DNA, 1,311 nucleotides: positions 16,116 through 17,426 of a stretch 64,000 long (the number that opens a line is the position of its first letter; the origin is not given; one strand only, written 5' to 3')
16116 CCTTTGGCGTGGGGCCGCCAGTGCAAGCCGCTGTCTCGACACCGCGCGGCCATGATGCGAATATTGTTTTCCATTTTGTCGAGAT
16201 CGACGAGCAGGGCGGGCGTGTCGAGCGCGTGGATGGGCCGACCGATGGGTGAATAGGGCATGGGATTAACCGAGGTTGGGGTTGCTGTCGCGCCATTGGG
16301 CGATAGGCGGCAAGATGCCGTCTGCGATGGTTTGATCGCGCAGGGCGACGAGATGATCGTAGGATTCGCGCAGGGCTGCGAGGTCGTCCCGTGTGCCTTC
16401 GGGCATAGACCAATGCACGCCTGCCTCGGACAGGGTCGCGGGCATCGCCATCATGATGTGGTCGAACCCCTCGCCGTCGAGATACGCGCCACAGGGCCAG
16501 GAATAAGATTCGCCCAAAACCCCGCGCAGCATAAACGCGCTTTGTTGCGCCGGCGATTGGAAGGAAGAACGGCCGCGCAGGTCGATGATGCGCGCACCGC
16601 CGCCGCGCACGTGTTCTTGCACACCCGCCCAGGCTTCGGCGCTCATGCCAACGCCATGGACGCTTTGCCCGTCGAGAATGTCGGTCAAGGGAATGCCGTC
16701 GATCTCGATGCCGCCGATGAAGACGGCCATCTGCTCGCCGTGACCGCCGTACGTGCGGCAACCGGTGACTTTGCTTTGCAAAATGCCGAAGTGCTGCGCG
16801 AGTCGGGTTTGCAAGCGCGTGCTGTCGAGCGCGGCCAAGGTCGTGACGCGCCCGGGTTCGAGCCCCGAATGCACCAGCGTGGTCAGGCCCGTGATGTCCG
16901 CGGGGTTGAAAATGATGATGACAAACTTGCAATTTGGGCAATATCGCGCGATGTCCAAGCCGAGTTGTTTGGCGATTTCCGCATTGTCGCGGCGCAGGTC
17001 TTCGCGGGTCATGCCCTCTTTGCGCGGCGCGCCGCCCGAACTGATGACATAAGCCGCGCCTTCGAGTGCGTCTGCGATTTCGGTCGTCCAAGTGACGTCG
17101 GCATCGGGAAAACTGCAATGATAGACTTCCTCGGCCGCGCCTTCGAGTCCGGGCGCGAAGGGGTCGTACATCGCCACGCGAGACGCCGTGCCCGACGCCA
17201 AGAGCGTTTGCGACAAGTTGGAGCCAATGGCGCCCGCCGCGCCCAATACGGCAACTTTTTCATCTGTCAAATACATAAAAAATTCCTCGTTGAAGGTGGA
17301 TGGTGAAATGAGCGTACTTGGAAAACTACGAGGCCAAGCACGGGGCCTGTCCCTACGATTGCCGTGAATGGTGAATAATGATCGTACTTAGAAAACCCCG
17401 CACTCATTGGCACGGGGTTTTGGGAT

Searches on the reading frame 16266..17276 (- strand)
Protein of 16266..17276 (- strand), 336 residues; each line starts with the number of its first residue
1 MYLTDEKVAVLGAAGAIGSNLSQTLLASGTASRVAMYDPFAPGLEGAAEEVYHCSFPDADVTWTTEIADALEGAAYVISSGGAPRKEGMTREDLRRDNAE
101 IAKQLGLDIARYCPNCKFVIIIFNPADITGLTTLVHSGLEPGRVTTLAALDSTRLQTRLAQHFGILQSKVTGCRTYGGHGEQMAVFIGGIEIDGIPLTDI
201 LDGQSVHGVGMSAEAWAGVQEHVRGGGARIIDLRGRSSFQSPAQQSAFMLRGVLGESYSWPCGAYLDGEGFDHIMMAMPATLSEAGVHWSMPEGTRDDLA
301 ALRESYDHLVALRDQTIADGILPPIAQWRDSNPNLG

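Call 13: find_encoding_contigs(protein=window:16266-17276:-, flank=10000, max_places=10)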
Protein window:16266-17276:- (336 aa): 1 contig read that carries it; 1 place shown.
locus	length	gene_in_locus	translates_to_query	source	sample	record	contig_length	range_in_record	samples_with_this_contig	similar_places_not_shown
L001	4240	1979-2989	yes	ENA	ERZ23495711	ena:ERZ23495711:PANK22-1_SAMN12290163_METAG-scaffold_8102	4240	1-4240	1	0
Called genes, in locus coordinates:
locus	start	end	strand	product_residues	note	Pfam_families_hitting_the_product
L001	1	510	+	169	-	?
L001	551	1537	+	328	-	PF01408:GFO_IDH_MocA, PF22725:GFO_IDH_MocA_C3, PF02894:GFO_IDH_MocA_C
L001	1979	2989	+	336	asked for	PF00056:Ldh_1_N, PF02866:Ldh_1_C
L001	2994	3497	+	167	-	PF01168:Ala_racemase_N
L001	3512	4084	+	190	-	PF14031:D-ser_dehydrat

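Call 19: find_related_loci(query=window:16266-17276:-, collection=genome_contigs, flank=10000)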
Query window:16266-17276:- (336 aa) in genome_contigs; peptide patterns used: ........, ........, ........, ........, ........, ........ (x = any residue, [..] = any of these).
600 stretches matched a pattern (row limit reached: there are more); 596 encode a relative of the query (tblastn E <= 1e-3); the best 80 are kept; 80 distinct loci.
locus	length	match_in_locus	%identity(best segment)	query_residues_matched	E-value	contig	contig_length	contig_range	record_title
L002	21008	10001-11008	88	1-336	0e+0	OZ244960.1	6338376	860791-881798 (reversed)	MAG: Candidatus Latescibacterota bacterium isolate 84ceb019-2832-410a-8319-f59b3e32517b genome assembly, chromosome: 1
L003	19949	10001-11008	77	1-336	5e-177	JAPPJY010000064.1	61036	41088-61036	MAG: Gemmatimonadota bacterium isolate RHO2_bin_5 NODE_829_length_61036_cov_31.265230, whole genome shotgun sequence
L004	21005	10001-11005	75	1-335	3e-173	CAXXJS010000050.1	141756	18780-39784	MAG: Candidatus Latescibacterota bacterium isolate d54d2296-71c2-45af-80d9-7212e301404d genome assembly, contig: contig_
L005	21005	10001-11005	73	1-335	2e-165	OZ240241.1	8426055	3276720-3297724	MAG: Candidatus Latescibacterota bacterium isolate 5029ecf2-d60f-4a19-a35b-269815a0a5cf genome assembly, chromosome: 1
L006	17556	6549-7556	64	1-335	1e-144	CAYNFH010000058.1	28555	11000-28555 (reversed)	MAG TPA_asm: uncultured Chthonomonadaceae bacterium isolate SRP272529_co1_250 genome assembly, contig: NODE_2510_length_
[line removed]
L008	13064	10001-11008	64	1-335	9e-143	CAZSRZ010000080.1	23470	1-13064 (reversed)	MAG TPA_asm: uncultured bacterium isolate SRP287453_co1_319 genome assembly, contig: NODE_3761_length_23470_cov_6.709716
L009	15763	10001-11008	64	1-335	5e-142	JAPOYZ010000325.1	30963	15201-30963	MAG: Candidatus Aminicenantes bacterium isolate COS4_bin_49 NODE_1367_length_30963_cov_6.55701, whole genome shotgun seq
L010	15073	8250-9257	63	1-335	1e-141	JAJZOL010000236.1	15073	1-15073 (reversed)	MAG: bacterium isolate MAS4.bin79 NODE_4533_length_15073_cov_2.209086, whole genome shotgun sequence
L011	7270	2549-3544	61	2-335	8e-139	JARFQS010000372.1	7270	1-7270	MAG: Thermoanaerobaculia bacterium isolate MAG_Ve_Sed_30 k141_4123059, whole genome shotgun sequence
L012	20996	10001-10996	60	2-335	4e-137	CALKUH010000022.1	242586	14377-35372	MAG TPA_asm: uncultured Verrucomicrobia bacterium isolate SRR5576005_bin.86_CONCOCT_v1.1_MAG genome assembly, contig: ER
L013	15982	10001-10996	60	2-335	3e-136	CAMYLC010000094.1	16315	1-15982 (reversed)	MAG: Thermoanaerobaculia bacterium isolate FCS_M_Acidobacteriota_05 genome assembly, contig: scaffold_3121, whole genome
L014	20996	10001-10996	59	2-335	8e-135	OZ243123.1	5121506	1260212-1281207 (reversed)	MAG: Candidatus Multivoradales bacterium isolate 37dedafc-40d8-43fe-ad9b-d79932a92f14 genome assembly, chromosome: 1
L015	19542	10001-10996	60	2-335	4e-134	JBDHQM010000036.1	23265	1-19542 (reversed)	MAG: Kiritimatiellia bacterium isolate AS-MESO-3CA.351 NODE_9356_length_23265_cov_5.765827, whole genome shotgun sequenc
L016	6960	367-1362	60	2-335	2e-133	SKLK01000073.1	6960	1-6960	MAG: Kiritimatiellae bacterium isolate CSSed162cmA_21 CSSed16-2cmA-49355, whole genome shotgun sequence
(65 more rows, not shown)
